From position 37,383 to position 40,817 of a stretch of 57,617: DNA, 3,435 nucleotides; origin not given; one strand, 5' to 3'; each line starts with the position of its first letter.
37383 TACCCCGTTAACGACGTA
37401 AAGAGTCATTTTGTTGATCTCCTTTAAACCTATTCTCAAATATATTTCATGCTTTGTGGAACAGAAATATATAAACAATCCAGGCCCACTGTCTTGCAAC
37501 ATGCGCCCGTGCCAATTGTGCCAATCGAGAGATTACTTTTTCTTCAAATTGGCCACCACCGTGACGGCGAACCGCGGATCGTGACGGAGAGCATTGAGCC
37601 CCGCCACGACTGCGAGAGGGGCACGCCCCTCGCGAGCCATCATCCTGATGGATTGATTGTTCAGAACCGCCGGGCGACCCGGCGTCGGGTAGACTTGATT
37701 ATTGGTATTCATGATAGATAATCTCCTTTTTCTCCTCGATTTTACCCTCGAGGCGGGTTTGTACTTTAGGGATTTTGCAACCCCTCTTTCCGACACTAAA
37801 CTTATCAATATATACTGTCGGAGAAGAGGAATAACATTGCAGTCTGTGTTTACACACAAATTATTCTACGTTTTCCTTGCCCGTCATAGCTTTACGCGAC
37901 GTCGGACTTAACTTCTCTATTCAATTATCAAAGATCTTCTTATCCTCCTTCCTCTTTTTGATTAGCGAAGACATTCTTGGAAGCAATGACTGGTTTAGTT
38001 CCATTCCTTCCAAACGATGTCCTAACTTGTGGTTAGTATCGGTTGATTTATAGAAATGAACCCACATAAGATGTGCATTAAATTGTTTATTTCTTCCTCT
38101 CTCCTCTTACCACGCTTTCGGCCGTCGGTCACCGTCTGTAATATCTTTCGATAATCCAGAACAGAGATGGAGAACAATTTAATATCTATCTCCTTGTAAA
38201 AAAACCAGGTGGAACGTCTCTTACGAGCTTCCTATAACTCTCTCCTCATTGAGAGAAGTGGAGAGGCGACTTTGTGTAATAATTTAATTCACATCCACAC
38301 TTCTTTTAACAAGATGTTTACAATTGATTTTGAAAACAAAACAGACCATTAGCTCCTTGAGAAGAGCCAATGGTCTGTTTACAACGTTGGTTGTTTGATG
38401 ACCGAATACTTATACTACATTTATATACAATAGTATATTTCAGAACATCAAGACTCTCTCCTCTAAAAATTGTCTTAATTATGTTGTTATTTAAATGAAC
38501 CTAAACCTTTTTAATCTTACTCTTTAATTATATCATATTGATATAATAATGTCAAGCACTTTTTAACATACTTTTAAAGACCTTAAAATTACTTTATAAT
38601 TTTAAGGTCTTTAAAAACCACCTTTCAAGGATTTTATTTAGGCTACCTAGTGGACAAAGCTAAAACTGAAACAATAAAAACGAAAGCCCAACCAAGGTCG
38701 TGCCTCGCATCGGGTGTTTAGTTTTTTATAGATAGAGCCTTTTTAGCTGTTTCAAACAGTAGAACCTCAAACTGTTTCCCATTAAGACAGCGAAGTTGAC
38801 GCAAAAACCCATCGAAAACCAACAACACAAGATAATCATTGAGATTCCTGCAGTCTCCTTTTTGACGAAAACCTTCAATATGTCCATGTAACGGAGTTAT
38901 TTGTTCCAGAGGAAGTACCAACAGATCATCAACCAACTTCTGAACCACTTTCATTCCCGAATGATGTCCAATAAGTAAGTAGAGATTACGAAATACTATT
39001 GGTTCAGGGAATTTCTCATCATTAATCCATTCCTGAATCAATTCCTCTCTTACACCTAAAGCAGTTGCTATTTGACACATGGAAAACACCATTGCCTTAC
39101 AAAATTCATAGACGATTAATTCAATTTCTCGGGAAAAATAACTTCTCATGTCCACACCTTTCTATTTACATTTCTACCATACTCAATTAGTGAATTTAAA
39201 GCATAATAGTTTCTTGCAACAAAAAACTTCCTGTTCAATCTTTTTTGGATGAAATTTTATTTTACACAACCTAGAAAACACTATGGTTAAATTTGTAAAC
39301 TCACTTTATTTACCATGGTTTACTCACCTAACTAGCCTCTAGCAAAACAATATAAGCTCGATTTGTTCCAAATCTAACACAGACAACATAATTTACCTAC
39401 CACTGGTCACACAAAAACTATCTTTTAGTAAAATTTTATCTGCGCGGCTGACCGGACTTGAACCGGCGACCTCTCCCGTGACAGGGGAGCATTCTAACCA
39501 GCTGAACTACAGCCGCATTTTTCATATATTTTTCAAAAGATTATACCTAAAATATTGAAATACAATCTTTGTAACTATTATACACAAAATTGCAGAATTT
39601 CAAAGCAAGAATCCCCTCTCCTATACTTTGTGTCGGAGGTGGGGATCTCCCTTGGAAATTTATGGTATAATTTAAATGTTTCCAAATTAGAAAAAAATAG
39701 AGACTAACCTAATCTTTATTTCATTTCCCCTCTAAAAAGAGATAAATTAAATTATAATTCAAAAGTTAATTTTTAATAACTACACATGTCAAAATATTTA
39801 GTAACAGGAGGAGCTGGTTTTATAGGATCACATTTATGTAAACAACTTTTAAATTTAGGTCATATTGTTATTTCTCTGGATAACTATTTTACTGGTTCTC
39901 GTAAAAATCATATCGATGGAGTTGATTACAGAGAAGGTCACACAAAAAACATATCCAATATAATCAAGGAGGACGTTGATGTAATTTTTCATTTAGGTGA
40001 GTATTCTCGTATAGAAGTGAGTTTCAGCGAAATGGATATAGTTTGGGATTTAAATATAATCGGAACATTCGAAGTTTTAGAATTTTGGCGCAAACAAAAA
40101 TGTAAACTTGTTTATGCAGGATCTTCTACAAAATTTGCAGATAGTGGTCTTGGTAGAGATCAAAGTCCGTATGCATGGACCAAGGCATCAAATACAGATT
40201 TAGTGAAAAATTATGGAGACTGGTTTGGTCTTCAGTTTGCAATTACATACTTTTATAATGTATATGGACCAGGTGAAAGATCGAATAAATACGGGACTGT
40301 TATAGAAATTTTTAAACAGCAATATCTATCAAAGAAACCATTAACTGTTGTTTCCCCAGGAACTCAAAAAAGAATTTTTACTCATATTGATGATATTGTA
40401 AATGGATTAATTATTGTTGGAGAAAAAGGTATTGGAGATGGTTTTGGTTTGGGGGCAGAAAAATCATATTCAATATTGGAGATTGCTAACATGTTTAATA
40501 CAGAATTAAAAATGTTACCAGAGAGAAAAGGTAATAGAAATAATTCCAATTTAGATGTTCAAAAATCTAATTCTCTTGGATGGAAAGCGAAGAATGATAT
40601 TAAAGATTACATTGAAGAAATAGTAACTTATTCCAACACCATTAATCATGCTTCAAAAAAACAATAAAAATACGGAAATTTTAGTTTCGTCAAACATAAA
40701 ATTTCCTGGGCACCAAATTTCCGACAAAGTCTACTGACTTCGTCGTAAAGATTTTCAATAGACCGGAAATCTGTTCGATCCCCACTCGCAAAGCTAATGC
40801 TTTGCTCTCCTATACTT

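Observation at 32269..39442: GC-rich ~7 kb island at the tRNA-Asp 3' flank: DEAH helicase plus orphan genes and dense RNA structure, with no integrase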

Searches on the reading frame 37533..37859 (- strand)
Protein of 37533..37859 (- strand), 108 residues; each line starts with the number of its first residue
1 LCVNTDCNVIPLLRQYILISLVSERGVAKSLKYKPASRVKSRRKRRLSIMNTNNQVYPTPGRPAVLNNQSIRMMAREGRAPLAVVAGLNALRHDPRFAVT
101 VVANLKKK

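Call 7: search_protein_families(library=pfam, proteins=[window:37533-37859:-], max_evalue=0.1)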
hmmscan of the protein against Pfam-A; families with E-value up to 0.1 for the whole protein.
window:37533-37859:- (108 aa): 0 families

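Call 8: search_protein_families(library=phrogs, proteins=[window:37533-37859:-], max_evalue=0.1)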
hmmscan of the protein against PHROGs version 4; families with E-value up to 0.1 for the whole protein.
window:37533-37859:- (108 aa): 0 families

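Call 9: search_protein_families(library=padloc, proteins=[window:37533-37859:-], max_evalue=0.1)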
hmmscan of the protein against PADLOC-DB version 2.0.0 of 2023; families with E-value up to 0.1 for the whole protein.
window:37533-37859:- (108 aa): 0 families

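Call 10: search_protein_families(library=ncbifam, proteins=[window:37533-37859:-], max_evalue=0.1)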
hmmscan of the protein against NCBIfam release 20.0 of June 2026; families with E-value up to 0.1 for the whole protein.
window:37533-37859:- (108 aa): 0 families

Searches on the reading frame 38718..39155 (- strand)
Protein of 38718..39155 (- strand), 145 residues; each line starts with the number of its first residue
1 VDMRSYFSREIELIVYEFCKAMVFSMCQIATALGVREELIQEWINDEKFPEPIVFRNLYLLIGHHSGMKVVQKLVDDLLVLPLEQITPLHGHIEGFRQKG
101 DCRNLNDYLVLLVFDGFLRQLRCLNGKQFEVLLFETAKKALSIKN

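Call 7: search_protein_families(library=pfam, proteins=[window:38718-39155:-], max_evalue=0.1)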
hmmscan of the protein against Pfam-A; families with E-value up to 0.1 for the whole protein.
window:38718-39155:- (145 aa): 0 families

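Call 8: search_protein_families(library=phrogs, proteins=[window:38718-39155:-], max_evalue=0.1)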
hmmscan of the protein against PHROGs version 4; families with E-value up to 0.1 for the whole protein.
window:38718-39155:- (145 aa): 2 families
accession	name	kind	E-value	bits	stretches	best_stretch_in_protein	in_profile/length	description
phrog_3626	-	unknown function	0.068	14.4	0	28-73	30-74/82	-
phrog_2538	-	head and packaging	0.075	14.1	1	25-53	20-48/129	terminase small subunit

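Call 9: search_protein_families(library=padloc, proteins=[window:38718-39155:-], max_evalue=0.1)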
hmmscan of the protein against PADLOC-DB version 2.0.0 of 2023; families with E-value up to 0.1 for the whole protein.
window:38718-39155:- (145 aa): 0 families

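Call 10: search_protein_families(library=ncbifam, proteins=[window:38718-39155:-], max_evalue=0.1)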
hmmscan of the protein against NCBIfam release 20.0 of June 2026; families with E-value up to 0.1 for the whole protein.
window:38718-39155:- (145 aa): 0 families

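Call 127: search_solved_structures(query=window:38718-39155:-, max_evalue=1)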
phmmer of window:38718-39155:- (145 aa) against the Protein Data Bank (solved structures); distinct sequences matched with E-value up to 1: 2.
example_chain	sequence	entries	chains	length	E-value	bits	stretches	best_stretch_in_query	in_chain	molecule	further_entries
1x40_A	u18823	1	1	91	0.4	14.2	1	70-113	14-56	ARAP2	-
4otp_A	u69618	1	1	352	0.8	13.2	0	14-97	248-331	Serine/threonine-protein kinase RIO1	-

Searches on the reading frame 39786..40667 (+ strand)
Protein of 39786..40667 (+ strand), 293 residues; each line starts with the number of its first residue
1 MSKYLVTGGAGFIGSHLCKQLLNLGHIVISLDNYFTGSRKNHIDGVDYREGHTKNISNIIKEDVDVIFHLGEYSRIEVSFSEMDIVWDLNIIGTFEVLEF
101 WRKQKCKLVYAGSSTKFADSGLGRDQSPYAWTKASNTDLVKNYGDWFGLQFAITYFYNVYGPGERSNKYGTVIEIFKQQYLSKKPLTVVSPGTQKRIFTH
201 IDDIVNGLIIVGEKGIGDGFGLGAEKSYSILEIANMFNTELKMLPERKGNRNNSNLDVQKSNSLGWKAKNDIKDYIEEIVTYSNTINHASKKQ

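Call 89: find_encoding_contigs(protein=window:39786-40667:+, flank=10000, max_places=5)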
Protein window:39786-40667:+ (293 aa): 4 contigs read that carry it; 2 places shown.
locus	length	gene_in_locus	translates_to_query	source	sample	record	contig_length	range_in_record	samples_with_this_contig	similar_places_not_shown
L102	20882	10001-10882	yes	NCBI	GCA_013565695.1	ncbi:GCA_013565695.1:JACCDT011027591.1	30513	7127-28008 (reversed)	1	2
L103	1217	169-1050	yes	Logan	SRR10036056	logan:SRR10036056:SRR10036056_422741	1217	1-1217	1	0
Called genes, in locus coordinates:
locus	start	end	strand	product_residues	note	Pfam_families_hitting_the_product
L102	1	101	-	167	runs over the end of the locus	-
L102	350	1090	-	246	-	PF00561:Abhydrolase_1 (weak), PF05057:DUF676 (weak)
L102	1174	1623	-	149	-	PF08719:NADAR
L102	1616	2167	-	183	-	PF01928:CYTH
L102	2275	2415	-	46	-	-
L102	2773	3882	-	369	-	-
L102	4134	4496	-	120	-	-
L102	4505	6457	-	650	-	PF00270:DEAD (weak), PF00271:Helicase_C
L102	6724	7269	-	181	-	-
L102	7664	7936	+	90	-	-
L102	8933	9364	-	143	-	-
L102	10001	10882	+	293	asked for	PF01073:3Beta_HSD, PF01370:Epimerase, PF02719:Polysacc_synt_2 (faint), PF07993:NAD_binding_4 (faint), PF16363:GDP_Man_Dehyd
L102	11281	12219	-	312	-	-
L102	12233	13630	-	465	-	PF01425:Amidase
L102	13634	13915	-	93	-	PF02686:GatC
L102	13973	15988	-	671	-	PF22745:Nlig-Ia, PF01653:DNA_ligase_aden, PF03120:OB_DNA_ligase, PF14520:HHH_5 (faint), PF12826:HHH_2, PF00533:BRCT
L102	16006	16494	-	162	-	-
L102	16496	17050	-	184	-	PF07963:N_methyl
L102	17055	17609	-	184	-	-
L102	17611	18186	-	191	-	PF07963:N_methyl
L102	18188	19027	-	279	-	PF06750:A24_N_bact, PF01478:Peptidase_A24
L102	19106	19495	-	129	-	PF07963:N_methyl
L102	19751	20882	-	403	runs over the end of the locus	PF28597:T2SSF_N (weak), PF00482:T2SSF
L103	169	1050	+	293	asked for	PF01073:3Beta_HSD, PF01370:Epimerase, PF02719:Polysacc_synt_2 (faint), PF07993:NAD_binding_4 (faint), PF16363:GDP_Man_Dehyd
